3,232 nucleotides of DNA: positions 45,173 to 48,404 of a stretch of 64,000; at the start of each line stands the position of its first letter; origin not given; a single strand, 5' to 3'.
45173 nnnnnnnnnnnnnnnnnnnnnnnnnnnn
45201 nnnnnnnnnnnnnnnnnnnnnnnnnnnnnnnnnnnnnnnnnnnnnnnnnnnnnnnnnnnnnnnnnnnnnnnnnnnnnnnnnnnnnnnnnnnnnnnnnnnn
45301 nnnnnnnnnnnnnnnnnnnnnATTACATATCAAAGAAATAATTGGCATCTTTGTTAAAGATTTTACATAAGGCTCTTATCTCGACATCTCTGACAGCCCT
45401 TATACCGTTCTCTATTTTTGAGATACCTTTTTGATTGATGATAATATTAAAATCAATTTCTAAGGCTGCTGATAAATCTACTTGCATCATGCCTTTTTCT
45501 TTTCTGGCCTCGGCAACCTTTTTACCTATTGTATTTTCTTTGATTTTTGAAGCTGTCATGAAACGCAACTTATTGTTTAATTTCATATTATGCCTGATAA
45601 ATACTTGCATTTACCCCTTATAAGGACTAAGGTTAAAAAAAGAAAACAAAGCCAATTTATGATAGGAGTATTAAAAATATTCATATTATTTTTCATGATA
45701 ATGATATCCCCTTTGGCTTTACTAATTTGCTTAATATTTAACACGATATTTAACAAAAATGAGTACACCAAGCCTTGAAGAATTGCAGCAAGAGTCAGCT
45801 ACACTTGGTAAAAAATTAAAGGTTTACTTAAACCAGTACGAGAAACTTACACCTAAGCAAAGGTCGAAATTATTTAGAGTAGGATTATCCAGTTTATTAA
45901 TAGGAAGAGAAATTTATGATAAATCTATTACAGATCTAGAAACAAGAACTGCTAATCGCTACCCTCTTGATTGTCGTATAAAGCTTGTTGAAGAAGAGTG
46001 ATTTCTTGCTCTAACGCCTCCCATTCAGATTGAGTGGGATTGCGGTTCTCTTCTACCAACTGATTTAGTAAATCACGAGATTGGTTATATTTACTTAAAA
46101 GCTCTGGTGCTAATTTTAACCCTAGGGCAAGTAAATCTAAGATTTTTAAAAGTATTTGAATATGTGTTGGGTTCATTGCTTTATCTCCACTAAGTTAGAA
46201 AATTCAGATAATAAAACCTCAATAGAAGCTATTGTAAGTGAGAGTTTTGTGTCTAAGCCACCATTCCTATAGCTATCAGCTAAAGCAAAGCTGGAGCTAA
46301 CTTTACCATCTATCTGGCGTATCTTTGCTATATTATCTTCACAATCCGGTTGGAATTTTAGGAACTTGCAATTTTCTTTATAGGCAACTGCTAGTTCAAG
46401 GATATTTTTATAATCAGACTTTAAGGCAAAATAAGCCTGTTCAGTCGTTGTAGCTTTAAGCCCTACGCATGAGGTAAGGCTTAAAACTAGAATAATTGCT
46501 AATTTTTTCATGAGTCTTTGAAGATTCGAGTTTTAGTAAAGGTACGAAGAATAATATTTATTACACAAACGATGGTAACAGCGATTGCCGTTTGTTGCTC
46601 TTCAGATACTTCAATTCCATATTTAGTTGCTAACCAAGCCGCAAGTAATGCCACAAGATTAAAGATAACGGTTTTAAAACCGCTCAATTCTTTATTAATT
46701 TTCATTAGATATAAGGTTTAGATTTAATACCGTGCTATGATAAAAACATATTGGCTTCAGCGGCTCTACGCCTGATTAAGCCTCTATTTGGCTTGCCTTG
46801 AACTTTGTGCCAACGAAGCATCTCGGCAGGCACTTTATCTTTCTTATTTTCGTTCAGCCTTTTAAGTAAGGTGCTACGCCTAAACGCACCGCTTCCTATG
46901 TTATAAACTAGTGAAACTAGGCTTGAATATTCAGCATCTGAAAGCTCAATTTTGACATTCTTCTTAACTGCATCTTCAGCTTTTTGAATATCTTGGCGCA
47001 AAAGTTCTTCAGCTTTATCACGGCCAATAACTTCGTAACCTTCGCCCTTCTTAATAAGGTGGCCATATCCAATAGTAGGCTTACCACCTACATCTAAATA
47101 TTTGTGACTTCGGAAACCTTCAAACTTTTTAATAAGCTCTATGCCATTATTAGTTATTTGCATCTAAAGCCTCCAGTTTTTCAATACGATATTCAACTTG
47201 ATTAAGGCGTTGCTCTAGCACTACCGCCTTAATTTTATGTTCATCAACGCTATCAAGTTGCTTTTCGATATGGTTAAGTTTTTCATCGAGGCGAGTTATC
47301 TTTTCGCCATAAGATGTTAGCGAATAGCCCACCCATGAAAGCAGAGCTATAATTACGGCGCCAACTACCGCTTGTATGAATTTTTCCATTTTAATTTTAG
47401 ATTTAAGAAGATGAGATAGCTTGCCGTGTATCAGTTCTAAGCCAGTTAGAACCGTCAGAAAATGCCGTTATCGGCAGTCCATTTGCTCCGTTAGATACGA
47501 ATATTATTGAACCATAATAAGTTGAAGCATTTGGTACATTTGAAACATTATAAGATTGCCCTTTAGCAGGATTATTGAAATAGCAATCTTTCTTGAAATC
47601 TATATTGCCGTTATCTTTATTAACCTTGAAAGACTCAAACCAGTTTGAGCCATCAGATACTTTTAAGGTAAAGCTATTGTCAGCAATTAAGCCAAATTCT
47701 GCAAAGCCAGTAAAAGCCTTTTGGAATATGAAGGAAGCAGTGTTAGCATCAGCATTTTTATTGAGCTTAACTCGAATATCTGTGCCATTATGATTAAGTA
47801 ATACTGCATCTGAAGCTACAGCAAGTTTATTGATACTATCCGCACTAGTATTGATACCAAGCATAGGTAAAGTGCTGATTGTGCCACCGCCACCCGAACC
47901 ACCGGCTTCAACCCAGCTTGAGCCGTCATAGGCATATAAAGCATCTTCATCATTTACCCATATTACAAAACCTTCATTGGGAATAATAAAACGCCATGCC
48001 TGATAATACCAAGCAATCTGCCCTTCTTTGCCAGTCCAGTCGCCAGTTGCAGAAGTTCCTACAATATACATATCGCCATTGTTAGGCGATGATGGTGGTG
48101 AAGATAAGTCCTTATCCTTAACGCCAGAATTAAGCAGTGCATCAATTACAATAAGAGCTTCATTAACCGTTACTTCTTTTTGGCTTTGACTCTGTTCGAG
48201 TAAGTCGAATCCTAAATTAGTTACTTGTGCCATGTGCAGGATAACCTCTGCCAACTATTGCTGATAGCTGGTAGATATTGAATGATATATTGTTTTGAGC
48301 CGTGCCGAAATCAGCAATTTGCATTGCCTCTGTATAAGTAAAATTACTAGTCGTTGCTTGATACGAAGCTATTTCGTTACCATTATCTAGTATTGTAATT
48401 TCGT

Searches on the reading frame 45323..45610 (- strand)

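Call 69: search_protein_families(library=pfam, proteins=[window:45323-45610:-], max_evalue=0.01)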
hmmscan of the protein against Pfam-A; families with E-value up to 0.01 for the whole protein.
window:45323-45610:- (95 aa): 3 families
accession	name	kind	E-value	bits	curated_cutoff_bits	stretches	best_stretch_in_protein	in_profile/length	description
PF01381.28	HTH_3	-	1.1e-06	29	23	1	33-92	2-55/55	Helix-turn-helix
PF12844.13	HTH_19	-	5.4e-05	23.4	30.2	1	29-93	1-59/64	Helix-turn-helix domain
PF13560.12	HTH_31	-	0.0028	18.4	27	1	29-85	3-54/64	Helix-turn-helix domain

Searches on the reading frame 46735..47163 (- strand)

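Call 58: search_protein_families(library=phrogs, proteins=[window:46735-47163:-], max_evalue=0.001)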
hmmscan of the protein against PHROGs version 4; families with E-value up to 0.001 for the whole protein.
window:46735-47163:- (142 aa): 10 families
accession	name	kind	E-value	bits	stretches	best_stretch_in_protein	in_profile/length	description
phrog_7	-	lysis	1.4e-49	170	1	1-141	552-696/873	endolysin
phrog_33083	-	lysis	3.3e-27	96.3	1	1-140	1-140/456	endolysin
phrog_10457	-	lysis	3.1e-22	79.6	1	48-142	5-95/95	endolysin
phrog_7910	-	lysis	1.5e-16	61.7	1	54-141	5-92/96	endolysin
phrog_28234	-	lysis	6e-13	49.6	1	31-141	108-220/372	endolysin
phrog_13211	-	tail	2.6e-06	26.8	1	18-96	761-843/887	baseplate hub subunit and tail lysozyme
phrog_3617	-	unknown function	3.4e-06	27.5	1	4-140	247-403/405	-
phrog_2083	-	head and packaging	5.2e-06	26.3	1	13-95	769-857/908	internal virion lysozyme motif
phrog_15410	-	unknown function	0.00032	20.8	1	14-115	180-291/311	-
phrog_4290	-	lysis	0.00075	19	1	24-139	769-903/969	lysozyme domain-containing protein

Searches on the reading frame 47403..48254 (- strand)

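Call 58: search_protein_families(library=phrogs, proteins=[window:47403-48254:-], max_evalue=0.001)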
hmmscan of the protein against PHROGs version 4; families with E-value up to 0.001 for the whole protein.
window:47403-48254:- (283 aa): 7 families
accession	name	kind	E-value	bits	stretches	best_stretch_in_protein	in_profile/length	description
phrog_15388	-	unknown function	4.2e-51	175.3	1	11-237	4-235/345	-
phrog_13925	-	unknown function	9.4e-47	160.8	2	8-118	1-112/640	-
phrog_25093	-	unknown function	3e-40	139.5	1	8-218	5-216/564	-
phrog_5363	-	unknown function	9.5e-32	111.7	1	23-122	21-121/245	-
phrog_7049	-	tail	1.2e-17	65.2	1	30-117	26-114/246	tail fiber protein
phrog_21978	-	unknown function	9e-10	39.8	1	31-118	26-116/220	-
phrog_35360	-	tail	3.2e-09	37.5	1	27-115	23-110/260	tail fiber protein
